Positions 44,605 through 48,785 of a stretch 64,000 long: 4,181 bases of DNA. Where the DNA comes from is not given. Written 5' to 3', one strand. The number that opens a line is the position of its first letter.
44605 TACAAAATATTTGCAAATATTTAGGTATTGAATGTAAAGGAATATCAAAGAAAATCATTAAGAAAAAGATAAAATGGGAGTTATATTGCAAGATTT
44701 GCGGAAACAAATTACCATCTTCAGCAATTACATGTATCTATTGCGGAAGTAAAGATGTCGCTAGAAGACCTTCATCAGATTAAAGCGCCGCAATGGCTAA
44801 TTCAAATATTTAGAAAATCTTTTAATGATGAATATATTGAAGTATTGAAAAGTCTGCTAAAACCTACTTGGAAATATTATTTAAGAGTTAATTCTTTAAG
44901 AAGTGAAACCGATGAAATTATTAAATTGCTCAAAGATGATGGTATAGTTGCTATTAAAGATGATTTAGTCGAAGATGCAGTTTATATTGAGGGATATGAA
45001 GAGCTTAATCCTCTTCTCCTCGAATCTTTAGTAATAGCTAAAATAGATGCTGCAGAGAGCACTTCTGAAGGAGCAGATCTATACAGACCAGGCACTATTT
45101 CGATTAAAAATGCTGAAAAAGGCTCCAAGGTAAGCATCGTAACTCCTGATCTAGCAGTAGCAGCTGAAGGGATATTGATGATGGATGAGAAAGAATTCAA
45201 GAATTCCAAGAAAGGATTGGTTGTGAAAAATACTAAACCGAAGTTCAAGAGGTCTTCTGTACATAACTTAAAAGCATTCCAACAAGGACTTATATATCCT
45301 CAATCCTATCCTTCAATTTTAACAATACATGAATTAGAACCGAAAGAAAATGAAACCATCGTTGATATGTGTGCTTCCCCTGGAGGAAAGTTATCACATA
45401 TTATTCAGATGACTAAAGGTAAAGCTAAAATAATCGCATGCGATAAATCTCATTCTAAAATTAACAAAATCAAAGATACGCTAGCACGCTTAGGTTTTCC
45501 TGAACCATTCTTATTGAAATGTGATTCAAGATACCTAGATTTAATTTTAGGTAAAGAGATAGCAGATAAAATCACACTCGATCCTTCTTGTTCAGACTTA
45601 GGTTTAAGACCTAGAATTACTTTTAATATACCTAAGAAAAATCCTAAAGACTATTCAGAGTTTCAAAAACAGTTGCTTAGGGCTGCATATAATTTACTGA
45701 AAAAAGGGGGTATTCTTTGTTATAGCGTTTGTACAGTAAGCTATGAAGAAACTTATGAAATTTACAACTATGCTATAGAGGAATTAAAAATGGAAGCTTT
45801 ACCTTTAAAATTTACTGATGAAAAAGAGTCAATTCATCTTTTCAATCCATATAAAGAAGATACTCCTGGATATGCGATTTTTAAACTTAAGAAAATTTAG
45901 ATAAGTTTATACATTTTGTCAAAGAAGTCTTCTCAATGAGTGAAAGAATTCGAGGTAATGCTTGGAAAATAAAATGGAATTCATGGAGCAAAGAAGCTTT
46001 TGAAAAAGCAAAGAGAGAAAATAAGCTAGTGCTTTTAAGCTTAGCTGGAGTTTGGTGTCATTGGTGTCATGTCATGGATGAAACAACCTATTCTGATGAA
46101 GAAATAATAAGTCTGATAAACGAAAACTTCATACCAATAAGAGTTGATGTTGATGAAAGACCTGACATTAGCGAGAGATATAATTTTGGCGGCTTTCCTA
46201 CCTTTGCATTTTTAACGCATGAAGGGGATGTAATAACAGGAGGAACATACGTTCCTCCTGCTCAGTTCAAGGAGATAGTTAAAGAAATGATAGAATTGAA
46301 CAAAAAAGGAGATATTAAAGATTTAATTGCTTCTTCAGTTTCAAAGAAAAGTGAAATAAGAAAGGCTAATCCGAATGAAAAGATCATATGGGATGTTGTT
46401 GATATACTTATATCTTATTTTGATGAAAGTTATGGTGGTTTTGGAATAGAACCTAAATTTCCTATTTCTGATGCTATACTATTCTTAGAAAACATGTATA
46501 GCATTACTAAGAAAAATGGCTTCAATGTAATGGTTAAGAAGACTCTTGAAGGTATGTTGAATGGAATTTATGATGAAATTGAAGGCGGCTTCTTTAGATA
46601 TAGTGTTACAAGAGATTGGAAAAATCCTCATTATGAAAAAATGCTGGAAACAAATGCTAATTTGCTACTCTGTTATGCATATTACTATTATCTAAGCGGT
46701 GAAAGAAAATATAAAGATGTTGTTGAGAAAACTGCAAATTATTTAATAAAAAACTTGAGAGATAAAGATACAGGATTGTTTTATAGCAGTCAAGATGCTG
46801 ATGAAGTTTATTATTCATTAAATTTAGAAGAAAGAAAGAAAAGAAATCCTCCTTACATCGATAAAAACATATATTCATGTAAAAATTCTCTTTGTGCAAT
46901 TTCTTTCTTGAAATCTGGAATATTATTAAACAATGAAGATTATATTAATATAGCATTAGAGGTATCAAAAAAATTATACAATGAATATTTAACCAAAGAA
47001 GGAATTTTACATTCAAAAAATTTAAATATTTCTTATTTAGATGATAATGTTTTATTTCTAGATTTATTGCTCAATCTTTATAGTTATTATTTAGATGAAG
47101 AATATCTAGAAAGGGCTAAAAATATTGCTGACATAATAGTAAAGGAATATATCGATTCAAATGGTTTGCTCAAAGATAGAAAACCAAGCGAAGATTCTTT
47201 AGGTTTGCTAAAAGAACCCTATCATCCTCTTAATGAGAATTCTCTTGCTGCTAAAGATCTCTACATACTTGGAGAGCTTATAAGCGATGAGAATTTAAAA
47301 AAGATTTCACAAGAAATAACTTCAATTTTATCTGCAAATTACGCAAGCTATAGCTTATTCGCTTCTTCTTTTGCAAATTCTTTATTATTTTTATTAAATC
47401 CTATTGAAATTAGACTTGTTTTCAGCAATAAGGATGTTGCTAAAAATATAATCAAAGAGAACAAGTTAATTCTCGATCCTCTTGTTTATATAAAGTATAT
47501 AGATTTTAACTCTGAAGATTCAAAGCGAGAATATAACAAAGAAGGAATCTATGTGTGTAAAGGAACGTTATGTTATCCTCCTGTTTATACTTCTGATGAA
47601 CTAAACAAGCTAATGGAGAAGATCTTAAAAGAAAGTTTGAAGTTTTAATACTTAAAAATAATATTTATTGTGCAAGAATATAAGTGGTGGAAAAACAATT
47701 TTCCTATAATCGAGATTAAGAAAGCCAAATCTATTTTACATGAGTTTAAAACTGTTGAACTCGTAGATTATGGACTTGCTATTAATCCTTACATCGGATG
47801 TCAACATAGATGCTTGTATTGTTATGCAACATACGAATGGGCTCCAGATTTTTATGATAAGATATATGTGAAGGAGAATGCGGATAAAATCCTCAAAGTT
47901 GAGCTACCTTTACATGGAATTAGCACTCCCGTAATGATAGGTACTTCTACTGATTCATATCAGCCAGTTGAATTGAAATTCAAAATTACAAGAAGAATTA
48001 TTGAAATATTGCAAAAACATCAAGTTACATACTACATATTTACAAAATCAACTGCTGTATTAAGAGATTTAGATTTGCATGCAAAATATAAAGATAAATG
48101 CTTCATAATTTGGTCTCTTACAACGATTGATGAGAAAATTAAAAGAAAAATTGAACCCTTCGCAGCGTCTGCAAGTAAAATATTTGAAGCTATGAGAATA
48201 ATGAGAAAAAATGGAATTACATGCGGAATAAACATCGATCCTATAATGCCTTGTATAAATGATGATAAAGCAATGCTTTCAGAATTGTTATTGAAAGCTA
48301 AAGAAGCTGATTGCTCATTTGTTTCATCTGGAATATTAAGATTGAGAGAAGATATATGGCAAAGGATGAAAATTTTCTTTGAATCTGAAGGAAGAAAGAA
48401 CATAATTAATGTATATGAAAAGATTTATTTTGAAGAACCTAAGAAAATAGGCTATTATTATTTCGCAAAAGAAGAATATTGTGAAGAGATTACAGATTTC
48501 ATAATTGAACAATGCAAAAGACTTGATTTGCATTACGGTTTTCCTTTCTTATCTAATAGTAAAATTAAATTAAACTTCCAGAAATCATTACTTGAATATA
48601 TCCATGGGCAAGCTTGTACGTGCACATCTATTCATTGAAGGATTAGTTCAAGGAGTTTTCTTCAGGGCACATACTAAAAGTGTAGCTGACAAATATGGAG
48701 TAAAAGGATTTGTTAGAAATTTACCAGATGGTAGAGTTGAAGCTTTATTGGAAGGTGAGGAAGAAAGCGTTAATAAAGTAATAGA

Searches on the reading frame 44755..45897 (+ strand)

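Call 72: search_protein_families(library=pfam, proteins=[window:44755-45897:+], max_evalue=0.00001)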
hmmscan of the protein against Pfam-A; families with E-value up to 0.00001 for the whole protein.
window:44755-45897:+ (381 aa): 3 families
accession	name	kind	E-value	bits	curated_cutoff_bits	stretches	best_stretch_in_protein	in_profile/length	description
PF01189.24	Methyltr_RsmB-F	-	6.3e-36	124.4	27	1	194-357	4-171/199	16S rRNA methyltransferase RsmB/F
PF22458.1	RsmF-B_ferredox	-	1.1e-09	38.8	27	1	12-80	2-69/74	Methyltr_RsmF/B-like, ferredoxin-like domain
PF01472.26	PUA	-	1.3e-06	28.7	24.8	1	94-160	4-71/74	PUA domain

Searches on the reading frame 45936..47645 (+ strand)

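Call 72: search_protein_families(library=pfam, proteins=[window:45936-47645:+], max_evalue=0.00001)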
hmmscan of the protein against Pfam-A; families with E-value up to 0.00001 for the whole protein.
window:45936-47645:+ (570 aa): 5 families
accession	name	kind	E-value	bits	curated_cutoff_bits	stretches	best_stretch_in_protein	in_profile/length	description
PF03190.21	Thioredox_DsbH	-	1.7e-32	113.1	27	1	11-113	19-129/163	Protein of unknown function, DUF255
PF13899.12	Thioredoxin_7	-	5.5e-13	49.3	27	1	14-93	2-81/83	Thioredoxin-like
PF13098.12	Thioredoxin_2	-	8.3e-07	29.7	27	1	25-114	1-103/104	Thioredoxin-like domain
PF00085.26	Thioredoxin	-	1.6e-06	28.5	23.5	1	18-98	6-84/103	Thioredoxin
PF07470.19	Glyco_hydro_88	-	2e-06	27.5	26.6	0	177-290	76-183/352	Glycosyl Hydrolase Family 88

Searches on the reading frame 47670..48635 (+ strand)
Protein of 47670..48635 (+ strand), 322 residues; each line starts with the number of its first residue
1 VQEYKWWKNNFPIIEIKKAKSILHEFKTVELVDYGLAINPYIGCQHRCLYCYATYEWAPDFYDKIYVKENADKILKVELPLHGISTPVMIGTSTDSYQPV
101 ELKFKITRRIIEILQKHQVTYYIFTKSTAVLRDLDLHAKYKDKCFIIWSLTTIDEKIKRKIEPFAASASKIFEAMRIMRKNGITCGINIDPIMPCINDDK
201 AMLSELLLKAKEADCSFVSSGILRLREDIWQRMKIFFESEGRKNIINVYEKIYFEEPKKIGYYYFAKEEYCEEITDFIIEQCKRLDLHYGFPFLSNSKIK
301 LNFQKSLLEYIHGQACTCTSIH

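Call 72: search_protein_families(library=pfam, proteins=[window:47670-48635:+], max_evalue=0.00001)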
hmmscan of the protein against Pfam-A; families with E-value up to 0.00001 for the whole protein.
window:47670-48635:+ (322 aa): 1 family
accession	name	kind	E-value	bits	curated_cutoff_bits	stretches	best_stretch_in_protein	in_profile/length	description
PF04055.27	Radical_SAM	-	4.6e-12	46.9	29.5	1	38-194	1-152/166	Radical SAM superfamily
